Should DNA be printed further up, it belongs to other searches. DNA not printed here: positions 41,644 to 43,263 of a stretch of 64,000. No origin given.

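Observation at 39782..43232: Divergent partner operon: membrane-anchored 2x[4Fe-4S] flavoprotein translationally coupled to a secreted Sel1+ankyrin repeat protein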

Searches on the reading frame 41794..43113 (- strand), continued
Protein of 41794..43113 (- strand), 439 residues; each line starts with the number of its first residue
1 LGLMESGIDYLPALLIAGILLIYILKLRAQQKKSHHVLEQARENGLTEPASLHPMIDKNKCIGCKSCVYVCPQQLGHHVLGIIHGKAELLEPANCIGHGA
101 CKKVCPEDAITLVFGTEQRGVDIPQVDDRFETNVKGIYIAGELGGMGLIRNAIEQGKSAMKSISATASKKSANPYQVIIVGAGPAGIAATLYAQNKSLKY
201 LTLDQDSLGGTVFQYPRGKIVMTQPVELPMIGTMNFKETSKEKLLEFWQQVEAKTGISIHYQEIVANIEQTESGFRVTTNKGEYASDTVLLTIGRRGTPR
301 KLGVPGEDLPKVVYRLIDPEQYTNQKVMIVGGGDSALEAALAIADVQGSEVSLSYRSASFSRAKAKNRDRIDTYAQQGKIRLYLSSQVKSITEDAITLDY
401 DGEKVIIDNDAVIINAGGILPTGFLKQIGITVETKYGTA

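Call 57: search_protein_families(library=pfam, proteins=[L028:9050-9517:-, L042:8951-9466:-, L055:9291-9797:-, L070:9199-9612:-, L042:11331-12953:+, L046:11293-12954:+, L088:11338-12060:+, L071:8779-9966:+, L059:7578-8738:+, L073:7276-8802:+], max_evalue=0.01)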
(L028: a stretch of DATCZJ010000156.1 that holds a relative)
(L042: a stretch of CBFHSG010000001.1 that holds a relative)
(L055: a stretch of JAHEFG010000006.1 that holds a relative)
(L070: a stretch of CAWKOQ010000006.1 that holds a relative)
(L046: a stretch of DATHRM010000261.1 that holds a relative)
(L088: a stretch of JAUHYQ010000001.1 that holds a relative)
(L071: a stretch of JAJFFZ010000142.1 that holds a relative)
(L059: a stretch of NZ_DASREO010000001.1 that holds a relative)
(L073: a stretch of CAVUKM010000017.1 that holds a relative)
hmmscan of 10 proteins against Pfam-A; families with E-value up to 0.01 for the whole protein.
L028:9050-9517:- (155 aa): 9 families
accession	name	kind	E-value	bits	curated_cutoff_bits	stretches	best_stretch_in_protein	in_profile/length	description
PF23914.1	TPR_CcmH_CycH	-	2.9e-11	43.9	42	1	68-141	21-94/158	Cytochrome c-type biogenesis protein H TPR domain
PF13428.12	TPR_14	-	1.1e-06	29.2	23.5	1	98-134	2-38/44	Tetratricopeptide repeat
PF07719.23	TPR_2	-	5.5e-06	26.5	27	1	97-126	1-30/34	Tetratricopeptide repeat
PF13432.12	TPR_16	-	8.5e-05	23.4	32.7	1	90-130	24-64/65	Tetratricopeptide repeat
PF00515.34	TPR_1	-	0.00011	22.3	27.8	1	97-126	1-30/34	Tetratricopeptide repeat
PF13181.12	TPR_8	-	0.001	19.5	25.7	1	97-126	1-30/34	Tetratricopeptide repeat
PF13174.12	TPR_6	-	0.0022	19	26.3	1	100-124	3-27/33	Tetratricopeptide repeat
PF13424.12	TPR_12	-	0.0028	18.3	30.1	1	91-125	39-73/77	Tetratricopeptide repeat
PF13431.12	TPR_17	-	0.0039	17.8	24.4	1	90-117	6-33/34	Tetratricopeptide repeat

L042:8951-9466:- (171 aa): 8 families
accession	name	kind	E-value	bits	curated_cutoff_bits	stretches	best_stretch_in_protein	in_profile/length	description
PF23914.1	TPR_CcmH_CycH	-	1.2e-08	35.4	42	1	107-165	27-85/158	Cytochrome c-type biogenesis protein H TPR domain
PF13431.12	TPR_17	-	3.4e-05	24.2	24.4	1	120-149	3-32/34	Tetratricopeptide repeat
PF14559.12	TPR_19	-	3.5e-05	24.5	25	1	119-160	14-55/68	Tetratricopeptide repeat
PF07719.23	TPR_2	-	0.00032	21.1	27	1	130-159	1-30/34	Tetratricopeptide repeat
PF13432.12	TPR_16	-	0.0008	20.3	32.7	1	119-156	20-57/65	Tetratricopeptide repeat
PF00515.34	TPR_1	-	0.00089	19.4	27.8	1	130-156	1-27/34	Tetratricopeptide repeat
PF13181.12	TPR_8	-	0.0049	17.4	25.7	1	130-156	1-27/34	Tetratricopeptide repeat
PF13428.12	TPR_14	-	0.007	17.4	23.5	0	131-160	2-31/44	Tetratricopeptide repeat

L055:9291-9797:- (168 aa): 8 families
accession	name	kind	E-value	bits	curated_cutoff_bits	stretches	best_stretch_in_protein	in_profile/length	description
PF23914.1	TPR_CcmH_CycH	-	3.7e-06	27.3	42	1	106-156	36-86/158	Cytochrome c-type biogenesis protein H TPR domain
PF13428.12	TPR_14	-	1.4e-05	25.8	23.5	1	122-157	3-38/44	Tetratricopeptide repeat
PF14559.12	TPR_19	-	4.3e-05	24.2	25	1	113-159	18-64/68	Tetratricopeptide repeat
PF07719.23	TPR_2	-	0.00048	20.5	27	1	122-150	3-31/34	Tetratricopeptide repeat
PF13432.12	TPR_16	-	0.00051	20.9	32.7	1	113-154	24-65/65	Tetratricopeptide repeat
PF13431.12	TPR_17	-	0.00067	20.2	24.4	1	113-141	6-34/34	Tetratricopeptide repeat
PF00515.34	TPR_1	-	0.0026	17.9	27.8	1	122-149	3-30/34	Tetratricopeptide repeat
PF13414.12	TPR_11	-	0.0077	16.3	26.8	0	129-155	3-29/42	TPR repeat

L070:9199-9612:- (137 aa): 9 families
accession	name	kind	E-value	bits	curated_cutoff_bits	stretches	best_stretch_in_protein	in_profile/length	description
PF23914.1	TPR_CcmH_CycH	-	1.9e-06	28.2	42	1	87-133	32-78/158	Cytochrome c-type biogenesis protein H TPR domain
PF13181.12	TPR_8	-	1.4e-05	25.3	25.7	1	106-134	2-30/34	Tetratricopeptide repeat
PF13432.12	TPR_16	-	0.00038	21.3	32.7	1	98-134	24-60/65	Tetratricopeptide repeat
PF14559.12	TPR_19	-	0.00076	20.2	25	1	98-134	18-54/68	Tetratricopeptide repeat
PF00515.34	TPR_1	-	0.0012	19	27.8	1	107-131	3-27/34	Tetratricopeptide repeat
PF07719.23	TPR_2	-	0.0017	18.8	27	1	107-133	3-29/34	Tetratricopeptide repeat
PF13428.12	TPR_14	-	0.0022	19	23.5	1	107-134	3-30/44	Tetratricopeptide repeat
PF13431.12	TPR_17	-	0.0029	18.2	24.4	1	98-125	6-33/34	Tetratricopeptide repeat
PF13424.12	TPR_12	-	0.0067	17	30.1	1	102-136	42-76/77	Tetratricopeptide repeat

L042:11331-12953:+ (540 aa): 18 families
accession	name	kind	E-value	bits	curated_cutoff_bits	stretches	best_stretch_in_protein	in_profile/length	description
PF07719.23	TPR_2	-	7.3e-22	76.1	27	3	327-359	1-33/34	Tetratricopeptide repeat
PF13431.12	TPR_17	-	5.7e-20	70.3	24.4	1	349-380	1-32/34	Tetratricopeptide repeat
PF00515.34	TPR_1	-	2.5e-19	68.7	27.8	1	327-359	1-33/34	Tetratricopeptide repeat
PF13181.12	TPR_8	-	7.9e-18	63.5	25.7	1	446-469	11-34/34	Tetratricopeptide repeat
PF13428.12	TPR_14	-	3.5e-17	61.6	23.5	3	443-475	8-40/44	Tetratricopeptide repeat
PF13414.12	TPR_11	-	6.5e-16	58.2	26.8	1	446-475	4-33/42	TPR repeat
PF14559.12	TPR_19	-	1e-15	58.2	25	2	417-471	6-60/68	Tetratricopeptide repeat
PF13432.12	TPR_16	-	4.5e-13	49.8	32.7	2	341-394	11-64/65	Tetratricopeptide repeat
PF23914.1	TPR_CcmH_CycH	-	3.5e-09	37.1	42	1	337-396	60-122/158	Cytochrome c-type biogenesis protein H TPR domain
PF13424.12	TPR_12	-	4.1e-09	37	30.1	1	443-498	10-73/77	Tetratricopeptide repeat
PF12895.13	ANAPC3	-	1.2e-08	35.5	27.2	1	342-427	4-81/82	Anaphase-promoting complex, cyclosome, subunit 3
PF13174.12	TPR_6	-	1.7e-06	28.7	26.3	0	362-392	1-31/33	Tetratricopeptide repeat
PF13371.12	TPR_9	-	3.5e-05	24.2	35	0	341-403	9-71/73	Tetratricopeptide repeat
PF12569.14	NatA_aux_su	-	4.8e-05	22.9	33.3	1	342-394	207-259/515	N-terminal acetyltransferase A, auxiliary subunit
PF25060.1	ARM_TT21_2nd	-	0.00015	21.8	27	0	354-404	215-265/270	Tetratricopeptide repeat protein 21 second ARM domain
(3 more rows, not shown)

L046:11293-12954:+ (553 aa): 21 families
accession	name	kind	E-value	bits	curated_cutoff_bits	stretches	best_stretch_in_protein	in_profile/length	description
PF07719.23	TPR_2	-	2e-19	68.5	27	2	340-372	1-33/34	Tetratricopeptide repeat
PF13181.12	TPR_8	-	7.8e-19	66.6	25.7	0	341-372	2-33/34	Tetratricopeptide repeat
PF13431.12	TPR_17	-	2e-18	65.5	24.4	1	362-393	1-32/34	Tetratricopeptide repeat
PF00515.34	TPR_1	-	2.2e-16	59.3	27.8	1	340-372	1-33/34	Tetratricopeptide repeat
PF13414.12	TPR_11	-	4.1e-16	58.8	26.8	1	459-488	4-33/42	TPR repeat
PF13428.12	TPR_14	-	1.1e-15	57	23.5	2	375-416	2-43/44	Tetratricopeptide repeat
PF14559.12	TPR_19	-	2.7e-14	53.7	25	2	353-407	4-58/68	Tetratricopeptide repeat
PF13432.12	TPR_16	-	3.3e-11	43.8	32.7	3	353-407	10-64/65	Tetratricopeptide repeat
PF13424.12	TPR_12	-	2.5e-09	37.6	30.1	1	456-511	10-73/77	Tetratricopeptide repeat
PF23914.1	TPR_CcmH_CycH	-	1e-08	35.6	42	1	322-403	66-150/158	Cytochrome c-type biogenesis protein H TPR domain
PF12895.13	ANAPC3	-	1.5e-07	32.1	27.2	0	432-508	6-81/82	Anaphase-promoting complex, cyclosome, subunit 3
PF25060.1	ARM_TT21_2nd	-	7.5e-07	29.3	27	0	359-417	207-265/270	Tetratricopeptide repeat protein 21 second ARM domain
PF12569.14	NatA_aux_su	-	9.4e-07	28.6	33.3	1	354-407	206-259/515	N-terminal acetyltransferase A, auxiliary subunit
PF13174.12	TPR_6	-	1.9e-05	25.5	26.3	0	375-405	1-31/33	Tetratricopeptide repeat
PF13371.12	TPR_9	-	0.00017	21.9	35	0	351-416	6-71/73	Tetratricopeptide repeat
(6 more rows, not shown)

L088:11338-12060:+ (240 aa): 1 family
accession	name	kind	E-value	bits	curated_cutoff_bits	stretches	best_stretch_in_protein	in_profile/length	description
PF13474.12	SnoaL_3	-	1.1e-07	32.7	22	1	59-176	1-112/121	SnoaL-like domain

L071:8779-9966:+ (395 aa): 13 families
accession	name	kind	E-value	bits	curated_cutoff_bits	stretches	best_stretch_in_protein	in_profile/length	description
PF23914.1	TPR_CcmH_CycH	-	1.9e-22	80.2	42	2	147-264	36-153/158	Cytochrome c-type biogenesis protein H TPR domain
PF07719.23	TPR_2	-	2.8e-12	46.2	27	1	162-194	2-34/34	Tetratricopeptide repeat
PF13428.12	TPR_14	-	2.1e-11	43.8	23.5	1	162-203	2-43/44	Tetratricopeptide repeat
PF13414.12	TPR_11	-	3.1e-11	43.2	26.8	2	171-206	4-39/42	TPR repeat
PF00515.34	TPR_1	-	6.9e-11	41.9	27.8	1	162-194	2-34/34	Tetratricopeptide repeat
PF13432.12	TPR_16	-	1.6e-10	41.7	32.7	2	214-258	13-56/65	Tetratricopeptide repeat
PF14559.12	TPR_19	-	1.3e-09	38.6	25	2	215-260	8-53/68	Tetratricopeptide repeat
PF13181.12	TPR_8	-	1.5e-08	34.5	25.7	1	166-194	6-34/34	Tetratricopeptide repeat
PF13371.12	TPR_9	-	2.5e-08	34.2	35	1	154-197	22-65/73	Tetratricopeptide repeat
PF13431.12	TPR_17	-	6.8e-08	32.6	24.4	0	154-180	6-32/34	Tetratricopeptide repeat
PF14561.12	TPR_20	-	5.7e-06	27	25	0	328-376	7-55/90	Tetratricopeptide repeat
PF13174.12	TPR_6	-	0.00012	23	26.3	0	166-193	5-32/33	Tetratricopeptide repeat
PF13424.12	TPR_12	-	0.00019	22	30.1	0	157-192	41-76/77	Tetratricopeptide repeat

L059:7578-8738:+ (386 aa): 7 families
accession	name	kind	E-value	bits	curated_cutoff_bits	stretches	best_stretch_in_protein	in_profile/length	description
PF12796.13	Ank_2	-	3.3e-64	213.9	27.3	5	238-329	1-89/90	Ankyrin repeats (3 copies)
PF00023.36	Ank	-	7e-50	164.6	21.1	6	333-364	2-33/33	Ankyrin repeat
PF13637.12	Ank_4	-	3.2e-41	138.9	22.7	7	108-151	3-46/50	Ankyrin repeats (many copies)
PF13606.12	Ank_3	-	6.7e-36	118.2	22.3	3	300-324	2-26/30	Ankyrin repeat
PF13857.12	Ank_5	-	1e-34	118.6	27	5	319-373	1-56/56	Ankyrin repeats (many copies)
PF24521.3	Ank_KRIT1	-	2.1e-08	34.4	80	1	235-322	19-107/149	KRIT1 ankyrin-repeats domain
PF23745.1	ANK_LRRK2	-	2.7e-06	27.7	27.5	0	172-255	35-114/130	LRRK2 ANK repeat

L073:7276-8802:+ (508 aa): 8 families
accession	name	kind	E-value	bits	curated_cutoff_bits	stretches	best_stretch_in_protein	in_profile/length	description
PF12796.13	Ank_2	-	7.3e-67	222.4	27.3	5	197-286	3-89/90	Ankyrin repeats (3 copies)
PF00023.36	Ank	-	1.1e-46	154.6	21.1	5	223-254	1-32/33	Ankyrin repeat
PF13637.12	Ank_4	-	2.4e-43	145.6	22.7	7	196-244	2-50/50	Ankyrin repeats (many copies)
PF13606.12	Ank_3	-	3.9e-35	115.8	22.3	0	454-480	1-27/30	Ankyrin repeat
PF13857.12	Ank_5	-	2.6e-32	111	27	4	441-495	1-56/56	Ankyrin repeats (many copies)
PF08238.18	Sel1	-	4.5e-17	62.3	30.7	2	67-102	1-36/36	Sel1 repeat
PF24521.3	Ank_KRIT1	-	1.5e-08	34.9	80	1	423-496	47-126/149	KRIT1 ankyrin-repeats domain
PF23745.1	ANK_LRRK2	-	0.00029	21.1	27.5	0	299-378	40-115/130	LRRK2 ANK repeat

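Call 59: fold_search(model_id=the predicted structure, library=pdb)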
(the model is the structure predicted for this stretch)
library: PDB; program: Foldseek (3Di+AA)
matches with E <= 10: 1479; with E <= 0.001: 538
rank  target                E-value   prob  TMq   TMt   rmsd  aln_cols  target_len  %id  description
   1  7a76_A                2.2e-17  1.00  0.25  0.32  18.5       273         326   24  Bacillithiol Disulfide Reductase Bdr (YpdA) from Bacillus cereus (released 2020-12-30)
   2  7a76_C                3.4e-17  1.00  0.25  0.32  18.4       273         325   24  Bacillithiol Disulfide Reductase Bdr (YpdA) from Bacillus cereus (released 2020-12-30)
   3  7apr_B                1.5e-16  1.00  0.25  0.34  18.4       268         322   25  Bacillithiol Disulfide Reductase Bdr (YpdA) from Staphylococcus aureus (released 2020-12-30)
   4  7a7b_A                2.4e-16  1.00  0.24  0.32  18.3       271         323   25  Bacillithiol Disulfide Reductase Bdr (YpdA) from Staphylococcus aureus (released 2020-12-30)
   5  7a76_D                3.1e-16  1.00  0.25  0.33  18.3       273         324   24  Bacillithiol Disulfide Reductase Bdr (YpdA) from Bacillus cereus (released 2020-12-30)
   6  7apr_H                4.1e-15  1.00  0.24  0.33  19.0       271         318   26  Bacillithiol Disulfide Reductase Bdr (YpdA) from Staphylococcus aureus (released 2020-12-30)
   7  3lzw                  1.7e-14  1.00  0.23  0.30  19.9       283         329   24  Crystal structure of ferredoxin-NADP+ oxidoreductase from bacillus subtilis (form I) (released 2010-12-08)
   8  3f8p_D                2.4e-14  1.00  0.25  0.33  16.6       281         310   28  Structure of Sulfolobus solfataricus TrxR-B3 (released 2009-01-13)
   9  3f8d_A                3.2e-14  1.00  0.25  0.34  16.4       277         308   29  Structure of Sulfolobus solfataricus Thioredoxin reductase Mutant C147A (released 2009-01-13)
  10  3f8r_B                3.8e-14  1.00  0.24  0.33  16.6       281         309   28  Crystal structure of Sulfolobus solfataricus Thioredoxin reductase B3 in complex with two NADP molecules (released 2009-01-13)
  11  3f8p_A                4.7e-14  1.00  0.25  0.33  17.2       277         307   26  Structure of Sulfolobus solfataricus TrxR-B3 (released 2009-01-13)
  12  2zbw_A                4.7e-14  1.00  0.23  0.30  19.6       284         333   25  Crystal structure of thioredoxin reductase-like protein from Thermus thermophilus HB8 (released 2007-11-13)
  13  6gas_A                6.6e-14  1.00  0.23  0.30  18.1       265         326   22  Crystal structure of oxidised ferredoxin/flavodoxin NADP+ oxidoreductase 2 (FNR2) from Bacillus cereus (released 2018-09-05)
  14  3f8d_B                7.3e-14  1.00  0.25  0.34  16.6       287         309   26  Structure of Sulfolobus solfataricus Thioredoxin reductase Mutant C147A (released 2009-01-13)
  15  3f8d_C                8.7e-14  1.00  0.25  0.34  16.2       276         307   29  Structure of Sulfolobus solfataricus Thioredoxin reductase Mutant C147A (released 2009-01-13)
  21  3ab1_B                1.6e-13  1.00  0.22  0.28  17.8       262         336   25  Crystal Structure of Ferredoxin NADP+ Oxidoreductase (released 2010-11-24)
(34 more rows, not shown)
